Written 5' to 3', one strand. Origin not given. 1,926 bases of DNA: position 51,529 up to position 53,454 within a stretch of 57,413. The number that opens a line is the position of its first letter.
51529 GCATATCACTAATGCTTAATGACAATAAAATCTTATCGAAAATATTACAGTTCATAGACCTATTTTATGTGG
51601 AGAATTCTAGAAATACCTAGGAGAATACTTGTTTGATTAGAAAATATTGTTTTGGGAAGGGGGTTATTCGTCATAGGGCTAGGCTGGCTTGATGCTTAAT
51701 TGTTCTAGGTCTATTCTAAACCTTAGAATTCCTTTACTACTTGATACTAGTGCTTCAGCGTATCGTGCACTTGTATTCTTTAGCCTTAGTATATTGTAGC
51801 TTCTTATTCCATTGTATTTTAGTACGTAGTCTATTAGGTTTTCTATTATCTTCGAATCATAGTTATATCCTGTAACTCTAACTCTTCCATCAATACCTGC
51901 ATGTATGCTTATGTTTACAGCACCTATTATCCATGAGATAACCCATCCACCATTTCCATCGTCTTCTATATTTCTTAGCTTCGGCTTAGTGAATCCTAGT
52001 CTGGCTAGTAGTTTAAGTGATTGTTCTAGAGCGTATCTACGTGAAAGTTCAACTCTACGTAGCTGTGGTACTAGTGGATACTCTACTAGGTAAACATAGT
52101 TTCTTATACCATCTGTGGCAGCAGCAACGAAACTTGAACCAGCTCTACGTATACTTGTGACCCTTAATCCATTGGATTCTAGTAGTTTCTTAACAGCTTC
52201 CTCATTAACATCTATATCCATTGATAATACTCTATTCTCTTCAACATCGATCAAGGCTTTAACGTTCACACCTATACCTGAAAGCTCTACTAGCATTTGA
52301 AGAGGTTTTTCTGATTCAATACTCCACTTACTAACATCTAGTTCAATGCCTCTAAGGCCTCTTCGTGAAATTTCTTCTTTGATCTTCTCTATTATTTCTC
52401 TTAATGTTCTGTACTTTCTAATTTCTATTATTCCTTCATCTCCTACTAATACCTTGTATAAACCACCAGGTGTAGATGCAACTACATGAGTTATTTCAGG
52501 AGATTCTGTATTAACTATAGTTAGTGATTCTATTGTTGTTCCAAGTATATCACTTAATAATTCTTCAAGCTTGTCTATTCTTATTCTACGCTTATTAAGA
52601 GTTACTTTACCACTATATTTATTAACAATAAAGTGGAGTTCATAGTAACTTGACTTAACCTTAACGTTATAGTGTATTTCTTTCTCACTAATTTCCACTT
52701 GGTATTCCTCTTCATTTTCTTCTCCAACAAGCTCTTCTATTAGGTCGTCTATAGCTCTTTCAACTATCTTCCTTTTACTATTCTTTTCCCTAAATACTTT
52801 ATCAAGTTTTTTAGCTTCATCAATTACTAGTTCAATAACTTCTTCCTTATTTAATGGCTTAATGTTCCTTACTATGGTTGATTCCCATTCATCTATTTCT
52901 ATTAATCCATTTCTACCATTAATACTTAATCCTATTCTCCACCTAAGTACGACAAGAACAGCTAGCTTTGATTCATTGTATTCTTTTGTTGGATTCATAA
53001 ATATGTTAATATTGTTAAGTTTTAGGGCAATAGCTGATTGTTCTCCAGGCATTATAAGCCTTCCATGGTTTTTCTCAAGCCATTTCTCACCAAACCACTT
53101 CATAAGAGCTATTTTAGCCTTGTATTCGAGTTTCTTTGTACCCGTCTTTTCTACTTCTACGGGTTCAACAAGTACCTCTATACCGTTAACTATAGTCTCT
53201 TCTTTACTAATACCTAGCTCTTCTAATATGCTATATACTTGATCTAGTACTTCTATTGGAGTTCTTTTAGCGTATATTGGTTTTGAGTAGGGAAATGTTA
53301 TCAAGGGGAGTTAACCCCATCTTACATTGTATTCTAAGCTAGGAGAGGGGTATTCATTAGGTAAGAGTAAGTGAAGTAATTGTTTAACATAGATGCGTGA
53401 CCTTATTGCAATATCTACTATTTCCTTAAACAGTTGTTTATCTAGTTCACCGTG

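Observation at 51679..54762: Orphan short BrxL-like AAA+ ATPase coupled to a 541-aa repeat protein: candidate undescribed two-gene module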

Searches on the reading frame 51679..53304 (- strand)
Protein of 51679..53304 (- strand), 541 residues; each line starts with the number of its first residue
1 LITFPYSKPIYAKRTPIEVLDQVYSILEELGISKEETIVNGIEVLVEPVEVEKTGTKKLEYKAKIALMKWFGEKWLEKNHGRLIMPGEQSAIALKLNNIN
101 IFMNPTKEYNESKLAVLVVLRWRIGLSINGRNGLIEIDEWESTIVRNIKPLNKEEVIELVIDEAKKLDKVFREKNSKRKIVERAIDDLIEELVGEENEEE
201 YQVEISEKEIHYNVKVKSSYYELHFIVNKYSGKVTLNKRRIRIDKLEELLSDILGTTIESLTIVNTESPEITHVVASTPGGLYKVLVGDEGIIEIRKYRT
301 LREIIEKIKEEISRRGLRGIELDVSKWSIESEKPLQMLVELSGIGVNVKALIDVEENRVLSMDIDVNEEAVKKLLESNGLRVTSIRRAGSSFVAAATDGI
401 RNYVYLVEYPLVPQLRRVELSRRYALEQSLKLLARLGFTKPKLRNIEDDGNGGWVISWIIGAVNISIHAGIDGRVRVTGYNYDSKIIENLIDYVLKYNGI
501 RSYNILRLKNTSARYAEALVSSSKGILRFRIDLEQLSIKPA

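Call 3: search_protein_families(library=pfam, proteins=[window:51679-53304:-], max_evalue=1)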
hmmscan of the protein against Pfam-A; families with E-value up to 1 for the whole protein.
window:51679-53304:- (541 aa): 1 family
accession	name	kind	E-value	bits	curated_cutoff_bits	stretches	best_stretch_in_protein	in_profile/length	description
PF05871.18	ESCRT-II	-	0.31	11.7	27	1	137-201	21-83/138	ESCRT-II complex subunit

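Call 4: search_protein_families(library=ncbifam, proteins=[window:51679-53304:-], max_evalue=1)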
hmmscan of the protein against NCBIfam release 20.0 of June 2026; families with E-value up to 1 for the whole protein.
window:51679-53304:- (541 aa): 1 family
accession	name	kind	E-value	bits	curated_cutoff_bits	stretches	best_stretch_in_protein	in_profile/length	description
NF003701.1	PRK05318.1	subfamily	0.14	11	383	1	133-241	259-360/426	anti-phage deoxyguanosine triphosphatase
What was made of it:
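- Closest known: Type-4 BREX BrxL. Same: The score is above the curated cutoff (call 4).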

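Call 5: search_protein_families(library=padloc, proteins=[window:51679-53304:-], max_evalue=1)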
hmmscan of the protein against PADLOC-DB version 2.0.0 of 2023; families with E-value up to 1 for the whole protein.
window:51679-53304:- (541 aa): 0 families

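Call 8: find_homologous_proteins(query=window:51679-53304:-)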
Query window:51679-53304:- (541 aa): 13 proteins with E <= 0.001 among 8000 candidates.
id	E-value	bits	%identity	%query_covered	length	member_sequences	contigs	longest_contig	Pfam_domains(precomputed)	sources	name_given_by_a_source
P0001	0.0e+0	1150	100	100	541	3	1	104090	-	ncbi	-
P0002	0.0e+0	1148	100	100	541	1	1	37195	-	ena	-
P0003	0.0e+0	1145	99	100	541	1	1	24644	-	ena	-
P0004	0.0e+0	1141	99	100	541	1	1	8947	-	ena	-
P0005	0.0e+0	1068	90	100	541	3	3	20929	-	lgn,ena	-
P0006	0.0e+0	1022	87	100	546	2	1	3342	-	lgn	-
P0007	1.2e-233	795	66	100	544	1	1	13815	-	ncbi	-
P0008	4.0e-230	783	65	100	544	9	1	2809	-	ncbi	-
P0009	9.3e-129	448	42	100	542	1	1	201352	-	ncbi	-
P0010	5.2e-126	439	44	100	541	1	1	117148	-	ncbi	-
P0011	3.0e-125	437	42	99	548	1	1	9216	-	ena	-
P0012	8.5e-125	435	44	100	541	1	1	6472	-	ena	-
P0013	8.7e-120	419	42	100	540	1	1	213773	-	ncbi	-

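Call 9: find_encoding_contigs(protein=P0009, flank=10000, max_places=3)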
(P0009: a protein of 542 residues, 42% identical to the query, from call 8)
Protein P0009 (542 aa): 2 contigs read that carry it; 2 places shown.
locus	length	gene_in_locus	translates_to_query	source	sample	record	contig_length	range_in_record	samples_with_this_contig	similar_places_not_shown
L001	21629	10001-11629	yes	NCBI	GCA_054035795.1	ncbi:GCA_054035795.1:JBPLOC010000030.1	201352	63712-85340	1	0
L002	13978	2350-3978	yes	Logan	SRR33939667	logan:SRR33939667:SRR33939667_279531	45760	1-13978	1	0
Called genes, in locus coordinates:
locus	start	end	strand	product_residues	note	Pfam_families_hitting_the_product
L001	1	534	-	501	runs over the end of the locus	PF07969:Amidohydro_3, PF01979:Amidohydro_1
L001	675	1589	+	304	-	PF01408:GFO_IDH_MocA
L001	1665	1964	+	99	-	-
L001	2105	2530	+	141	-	PF02796:HTH_7 (faint)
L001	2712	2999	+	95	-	-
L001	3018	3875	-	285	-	PF12911:OppC_N (weak), PF00528:BPD_transp_1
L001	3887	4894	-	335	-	PF19300:BPD_transp_1_N, PF00528:BPD_transp_1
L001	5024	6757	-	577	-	-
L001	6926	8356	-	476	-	PF01406:tRNA-synt_1e, PF00133:tRNA-synt_1 (faint), PF09334:tRNA-synt_1g, PF09190:DALR_2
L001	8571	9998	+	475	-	PF20442:BrxL_N, PF13337:BrxL_ATPase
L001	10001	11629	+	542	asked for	-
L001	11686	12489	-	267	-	PF12146:Hydrolase_4, PF00561:Abhydrolase_1 (faint), PF12697:Abhydrolase_6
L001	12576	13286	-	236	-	PF12146:Hydrolase_4 (weak)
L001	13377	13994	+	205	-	PF01694:Rhomboid, PF08551:DUF1751 (weak)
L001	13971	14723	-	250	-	PF00106:adh_short, PF01370:Epimerase, PF13561:adh_short_C2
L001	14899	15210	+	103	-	-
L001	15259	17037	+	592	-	PF00270:DEAD, PF04851:ResIII, PF06733:DEAD_2, PF13307:Helicase_C_2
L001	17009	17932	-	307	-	PF01368:DHH, PF02272:DHHA1 (faint)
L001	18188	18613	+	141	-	PF01982:CTP-dep_RFKase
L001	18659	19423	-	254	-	PF09754:PAC2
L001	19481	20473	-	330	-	PF05569:Peptidase_M56, PF01435:Peptidase_M48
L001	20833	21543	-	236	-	PF01047:MarR (faint), PF01325:Fe_dep_repress, PF12802:MarR_2 (weak), PF02742:Fe_dep_repr_C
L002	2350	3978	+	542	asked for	-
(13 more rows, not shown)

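Call 10: find_encoding_contigs(protein=P0013, flank=10000, max_places=3)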
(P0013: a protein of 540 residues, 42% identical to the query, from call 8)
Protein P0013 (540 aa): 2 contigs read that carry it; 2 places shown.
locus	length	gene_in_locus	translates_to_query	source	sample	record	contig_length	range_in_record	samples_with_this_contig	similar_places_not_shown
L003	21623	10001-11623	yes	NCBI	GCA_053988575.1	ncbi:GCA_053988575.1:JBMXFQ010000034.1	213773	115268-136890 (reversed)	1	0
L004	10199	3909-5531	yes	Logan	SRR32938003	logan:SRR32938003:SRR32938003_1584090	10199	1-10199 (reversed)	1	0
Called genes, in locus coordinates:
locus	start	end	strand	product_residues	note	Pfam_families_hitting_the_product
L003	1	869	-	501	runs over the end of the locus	PF07969:Amidohydro_3, PF01979:Amidohydro_1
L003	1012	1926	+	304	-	PF01408:GFO_IDH_MocA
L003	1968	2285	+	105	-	-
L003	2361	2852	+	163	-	PF02796:HTH_7 (faint)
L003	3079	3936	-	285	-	PF12911:OppC_N (weak), PF00528:BPD_transp_1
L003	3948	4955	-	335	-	PF19300:BPD_transp_1_N, PF00528:BPD_transp_1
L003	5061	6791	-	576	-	-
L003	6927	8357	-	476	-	PF01406:tRNA-synt_1e, PF00133:tRNA-synt_1 (faint), PF09334:tRNA-synt_1g, PF09190:DALR_2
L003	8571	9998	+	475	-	PF20442:BrxL_N, PF13337:BrxL_ATPase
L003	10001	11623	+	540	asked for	-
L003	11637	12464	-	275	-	PF05448:AXE1 (weak), PF01738:DLH (weak), PF12146:Hydrolase_4, PF00561:Abhydrolase_1, PF12697:Abhydrolase_6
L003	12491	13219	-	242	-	-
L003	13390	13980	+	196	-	PF01694:Rhomboid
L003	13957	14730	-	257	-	PF00106:adh_short, PF01370:Epimerase (weak), PF13561:adh_short_C2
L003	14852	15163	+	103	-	-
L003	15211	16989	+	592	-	PF00270:DEAD (weak), PF04851:ResIII, PF06733:DEAD_2, PF13307:Helicase_C_2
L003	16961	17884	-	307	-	PF01368:DHH, PF02272:DHHA1 (weak)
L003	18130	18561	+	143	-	PF01982:CTP-dep_RFKase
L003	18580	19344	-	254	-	PF09754:PAC2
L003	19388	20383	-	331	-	PF05569:Peptidase_M56, PF01435:Peptidase_M48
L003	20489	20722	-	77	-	PF04023:FeoA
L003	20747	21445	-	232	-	PF01325:Fe_dep_repress, PF01047:MarR (faint), PF12802:MarR_2 (weak), PF02742:Fe_dep_repr_C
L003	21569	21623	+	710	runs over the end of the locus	PF00009:GTP_EFTU (weak), PF01926:MMR_HSR1, PF02421:FeoB_N, PF17910:FeoB_Cyto, PF07670:Gate, PF07664:FeoB_C, PF07670:Gate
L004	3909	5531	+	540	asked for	-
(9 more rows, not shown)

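Call 11: find_encoding_contigs(protein=P0007, flank=10000, max_places=3)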
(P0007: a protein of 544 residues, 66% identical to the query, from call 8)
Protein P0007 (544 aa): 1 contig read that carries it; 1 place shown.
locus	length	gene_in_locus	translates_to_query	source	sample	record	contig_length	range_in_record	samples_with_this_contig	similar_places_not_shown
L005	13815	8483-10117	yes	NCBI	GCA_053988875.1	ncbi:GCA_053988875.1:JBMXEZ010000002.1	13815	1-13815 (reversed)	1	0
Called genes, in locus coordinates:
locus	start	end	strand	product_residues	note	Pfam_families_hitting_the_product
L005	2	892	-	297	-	?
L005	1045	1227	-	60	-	-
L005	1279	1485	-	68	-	-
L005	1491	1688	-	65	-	PF01954:AF2212-like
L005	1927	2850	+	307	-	PF01408:GFO_IDH_MocA, PF03807:F420_oxidored (faint)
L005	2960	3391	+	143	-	-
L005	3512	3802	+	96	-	-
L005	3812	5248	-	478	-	PF00133:tRNA-synt_1 (faint), PF01406:tRNA-synt_1e, PF09334:tRNA-synt_1g, PF09190:DALR_2 (weak)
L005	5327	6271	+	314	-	PF00174:Oxidored_molyb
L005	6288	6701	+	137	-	-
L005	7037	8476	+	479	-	PF20442:BrxL_N, PF13337:BrxL_ATPase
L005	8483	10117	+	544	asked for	-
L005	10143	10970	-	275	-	PF01738:DLH (faint), PF00561:Abhydrolase_1, PF12146:Hydrolase_4, PF12697:Abhydrolase_6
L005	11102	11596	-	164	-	PF01850:PIN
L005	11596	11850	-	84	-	-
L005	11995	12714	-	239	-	PF12146:Hydrolase_4 (weak)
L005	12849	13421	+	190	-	PF01694:Rhomboid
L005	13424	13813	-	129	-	?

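Call 28: predict_structure(alignment_id=A1)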
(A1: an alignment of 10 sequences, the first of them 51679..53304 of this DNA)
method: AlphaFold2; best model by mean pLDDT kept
length: 541 residues; sequences in the alignment: 10
mean_pLDDT: 81.3   pTM: 0.49
mean pLDDT of the five models: 81.3, 77.0, 76.6, 75.9, 73.1
residues with pLDDT >= 90: 100; 70-90: 374; 50-70: 38; < 50: 29
segments of 3 or more residues with pLDDT < 50: 177-198, 413-416
pLDDT, mean of each block of 10 residues (from residue 1): 65 91 91 87 90 73 87 86 86 78 86 87 90 91 86 88 85 56 37 41 83 85 88 84 78 80 67 81 80 81 89 78 86 84 89 89 86 81 80 77 69 53 85 90 88 87 90 82 88 88 86 87 88 88 64
secondary structure, 60 per line:
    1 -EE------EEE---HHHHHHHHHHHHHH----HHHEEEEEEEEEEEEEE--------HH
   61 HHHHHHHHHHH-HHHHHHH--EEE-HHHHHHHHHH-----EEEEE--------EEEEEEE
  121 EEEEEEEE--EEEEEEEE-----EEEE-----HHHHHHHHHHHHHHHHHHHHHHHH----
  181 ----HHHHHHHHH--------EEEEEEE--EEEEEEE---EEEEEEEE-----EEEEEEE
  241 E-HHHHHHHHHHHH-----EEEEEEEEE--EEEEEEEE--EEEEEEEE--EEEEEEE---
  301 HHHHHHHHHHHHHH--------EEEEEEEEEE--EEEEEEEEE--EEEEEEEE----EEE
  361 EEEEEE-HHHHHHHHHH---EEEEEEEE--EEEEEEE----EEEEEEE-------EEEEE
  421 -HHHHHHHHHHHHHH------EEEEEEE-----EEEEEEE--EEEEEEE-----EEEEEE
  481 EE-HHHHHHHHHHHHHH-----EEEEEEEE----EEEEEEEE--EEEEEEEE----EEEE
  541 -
elements in order: E10-12 H16-29 E37-50 H59-71 H73-79 E82-84 H86-95 E101-105 E114-128 E131-138 E144-147 H153-176 H185-193 E202-208 E211-217 E221-228 E234-241 H243-254 E260-268 E271-278 E281-288 E291-297 H301-314 E323-332 E335-343 E346-353 E358-366 H368-377 E381-388 E391-397 E402-408 E416-420 H422-435 E442-448 E454-460 E463-469 E475-482 H484-497 E503-510 E515-522 E525-532 E537-540
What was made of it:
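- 51682..52704 (-): Six PepSY-like modules (residues 201-242, 243-298, 299-367, 368-421, 422-483, 484-541), each a helix plus a 4-stranded antiparallel sheet. M2-M3 (nt 52204-52578) are hypervariable and acidic; M4-M5 are conserved. AF2 secondary structure (call 28).
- On PepSY domain (Pfam PF03413): Six such modules appear in the AF2 model, pLDDT mostly 80-90 (call 28).
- Closest known: PepSY-domain proteins. Same: Each module has a helix packed on a 4-stranded antiparallel sheet (call 28).
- Checked: Its '5-6 beta-rich modules' correspond to six helix+4-strand modules in the AF2 model (call 28).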

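Call 31: fold_search(model_id=the predicted structure, library=pdb)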
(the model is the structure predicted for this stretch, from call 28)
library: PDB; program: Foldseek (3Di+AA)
matches with E <= 10: 1460; with E <= 0.001: 291
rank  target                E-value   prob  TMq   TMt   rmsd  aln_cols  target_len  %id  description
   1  7ne7                  1.6e-07  1.00  0.10  0.09  36.9       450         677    9  oligopeptidase B from S. proteomaculans with modified hinge region in complex with N-[(1S)-5-amino-1-(chloroacetyl)penty (released 2021-02-17)
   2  2bkl_A                2.9e-07  1.00  0.11  0.09  37.9       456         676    8  Structural and Mechanistic Analysis of Two Prolyl Endopeptidases: Role of Inter-Domain Dynamics in Catalysis and Speci (released 2005-03-09)
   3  7ne5                  4.2e-07  0.99  0.10  0.08  37.1       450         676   10  catalytically non active S532A mutant of oligopeptidase B from S. proteomaculans with modified hinge region (released 2021-03-31)
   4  7zjz                  4.7e-07  1.00  0.10  0.09  37.1       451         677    9  catalytically non active S532A mutant of oligopeptidase B from S. proteomaculans (released 2023-01-18)
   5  7ne4                  5.7e-07  1.00  0.14  0.12  38.4       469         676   10  E125A mutant of oligopeptidase B from S. proteomaculans with modified hinge region (released 2021-03-03)
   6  2vdu_B                6.4e-07  1.00  0.11  0.15  37.7       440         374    9  Structure of trm8-trm82, THE YEAST TRNA m7G methylation complex (released 2007-12-18)
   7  3iun                  7.1e-07  0.99  0.11  0.09  37.7       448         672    7  apPEP_D622N opened state (released 2010-05-05)
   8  7ywp                  9.7e-07  0.99  0.11  0.09  37.5       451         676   10  Closed conformation of Oligopeptidase B from Serratia proteomaculans with covalently bound TCK (released 2023-02-22)
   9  2vdu_D                1.2e-06  0.99  0.11  0.15  37.9       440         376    9  Structure of trm8-trm82, THE YEAST TRNA m7G methylation complex (released 2007-12-18)
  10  1o6f                  1.2e-06  0.99  0.14  0.11  38.9       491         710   10  PROLYL OLIGOPEPTIDASE FROM PORCINE BRAIN, D641A MUTANT WITH BOUND PEPTIDE LIGAND SUC-GLY-PRO (released 2002-11-18)
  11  5o3x_A                1.6e-06  0.98  0.10  0.08  38.0       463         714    8  Structural characterization of the fast and promiscuous macrocyclase from plant - apo PCY1 (released 2018-02-07)
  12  3eq8                  1.7e-06  1.00  0.12  0.10  34.9       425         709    8  Prolyl oligopeptidase complexed with R-Pro-(decarboxy-Pro)-Type inhibitors (released 2009-08-25)
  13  2bkl_B                1.9e-06  0.99  0.11  0.09  37.6       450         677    8  Structural and Mechanistic Analysis of Two Prolyl Endopeptidases: Role of Inter-Domain Dynamics in Catalysis and Speci (released 2005-03-09)
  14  9q5x_A                2.5e-06  0.99  0.12  0.10  38.1       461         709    9  Human prolyl endopeptidase (PREP) - complex with KT-2-74 (released 2026-01-21)
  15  9a2l_MODEL_1_A        2.7e-06  0.97  0.11  0.13  46.3       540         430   10  Model of E. coli TolB by in-cell photo-crosslinking MS and deep learning (released 2023-02-24)
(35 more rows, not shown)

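Call 33: search_protein_representatives(alignment_id=A1)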
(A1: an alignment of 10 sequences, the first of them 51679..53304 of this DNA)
Query: 10 sequences, 541 profile positions. Proteins with E-value up to 0.001 (for the whole library): 4; up to 1e-10: 3; up to 1e-30: 2. The best 4 are listed.
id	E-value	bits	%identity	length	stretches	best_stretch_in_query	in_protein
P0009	4.0e-282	953.1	-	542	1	1-540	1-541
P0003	2.9e-280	946.9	-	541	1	1-541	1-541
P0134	5.4e-27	111.0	-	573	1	10-532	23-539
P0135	1.5e-08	50.2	-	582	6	13-59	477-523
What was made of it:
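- Only 3 real partner clusters exist in 1.84e9 representatives (call 33).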

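Call 37: find_related_loci(query=A2, collection=genome_contigs, flank=10000)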
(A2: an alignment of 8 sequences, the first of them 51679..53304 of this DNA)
Query A2 (541 aa) in genome_contigs; peptide patterns used: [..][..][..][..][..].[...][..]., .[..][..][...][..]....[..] (x = any residue, [..] = any of these).
34 stretches matched a pattern; 6 encode a relative of the query (tblastn E <= 1e-3); 6 distinct loci.
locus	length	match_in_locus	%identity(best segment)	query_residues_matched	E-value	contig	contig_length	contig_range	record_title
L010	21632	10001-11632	65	1-541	0e+0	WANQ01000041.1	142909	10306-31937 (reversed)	MAG: Pyrodictiaceae archaeon isolate S141_63_esom k151_78767, whole genome shotgun sequence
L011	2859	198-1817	43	1-539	1e-126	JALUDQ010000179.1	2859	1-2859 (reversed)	MAG: Desulfurococcales archaeon isolate S143_maxbin2_scaf2bin.293_VB S143_NODE_47258_length_2859_cov_4.840776, whole gen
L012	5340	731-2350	42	1-539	6e-120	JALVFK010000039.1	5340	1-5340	MAG: Desulfurococcales archaeon isolate A1_maxbin2_scaf2bin.023 A1_NODE_15688_length_5340_cov_50.836946, whole genome sh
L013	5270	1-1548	42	31-541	4e-108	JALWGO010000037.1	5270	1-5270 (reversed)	MAG: Thermoprotei archaeon isolate T11_metabat2_scaf2bin.179 T11_NODE_12858_length_5270_cov_4.004083, whole genome shotg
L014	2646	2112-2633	57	1-174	6e-64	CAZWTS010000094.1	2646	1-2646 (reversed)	MAG TPA_asm: uncultured Desulfurococcales archaeon isolate binchicken_co219_299 genome assembly, contig: k141_623859, wh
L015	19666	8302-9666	25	10-472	4e-21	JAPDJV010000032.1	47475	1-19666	MAG: Thermoproteota archaeon isolate S9B2_HD70 c_000000000264, whole genome shotgun sequence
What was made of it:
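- The partner is absent from all cultured Desulfurococcales and from nearly all archaea (calls 8, 33, 37), so it is not a general housekeeping function.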

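Call 45: search_solved_structures(query=A2, max_evalue=10)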
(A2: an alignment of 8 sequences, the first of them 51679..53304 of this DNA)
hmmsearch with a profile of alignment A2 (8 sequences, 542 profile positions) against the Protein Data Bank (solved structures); distinct sequences matched with E-value up to 10: 3.
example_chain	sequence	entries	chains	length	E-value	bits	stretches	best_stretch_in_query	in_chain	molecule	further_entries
7cte_C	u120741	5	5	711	0.53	12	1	162-242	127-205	Origin recognition complex subunit 3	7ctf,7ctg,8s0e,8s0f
5uj8_A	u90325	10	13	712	0.57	11.9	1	162-242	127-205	Origin recognition complex subunit 3 | Isoform 2 of Origin recognition complex subunit 3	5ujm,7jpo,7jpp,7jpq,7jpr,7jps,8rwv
9okl_B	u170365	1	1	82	0.68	11.6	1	338-377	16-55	CS-2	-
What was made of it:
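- Tried and rejected: A profile search of the partner against PDB sequences gave only noise (ORC3 at E 0.5; call 45).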

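Call 59: search_protein_families(library=pfam, proteins=[P0134, P0009, P0007], max_evalue=10)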
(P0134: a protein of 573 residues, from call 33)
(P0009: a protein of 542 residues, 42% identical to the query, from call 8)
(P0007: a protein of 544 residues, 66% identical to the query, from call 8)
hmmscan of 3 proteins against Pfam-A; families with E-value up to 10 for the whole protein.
P0134 (573 aa): 2 families
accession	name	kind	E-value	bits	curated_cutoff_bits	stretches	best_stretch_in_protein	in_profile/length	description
PF03413.25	PepSY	-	3.3e-07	30.9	24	2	248-297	4-56/60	Peptidase propeptide and YPEB domain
PF16470.10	S8_pro-domain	-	0.1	13.7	25.5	1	426-447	4-26/79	Peptidase S8 pro-domain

P0009 (542 aa): 1 family
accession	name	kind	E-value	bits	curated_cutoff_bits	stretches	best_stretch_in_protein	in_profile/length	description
PF13218.11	DUF4026_N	-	2.7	8.5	27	1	326-385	27-95/147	Protein of unknown function (DUF4026) N-terminal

P0007 (544 aa): 1 family
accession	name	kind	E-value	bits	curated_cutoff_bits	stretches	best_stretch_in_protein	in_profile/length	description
PF24009.1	DUF7323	-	0.12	12.8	27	1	505-543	13-52/52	Domain of unknown function (DUF7323)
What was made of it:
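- PepSY is passed by homologue P0134 (call 59), and the model shows six helix+4-strand modules (call 28).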
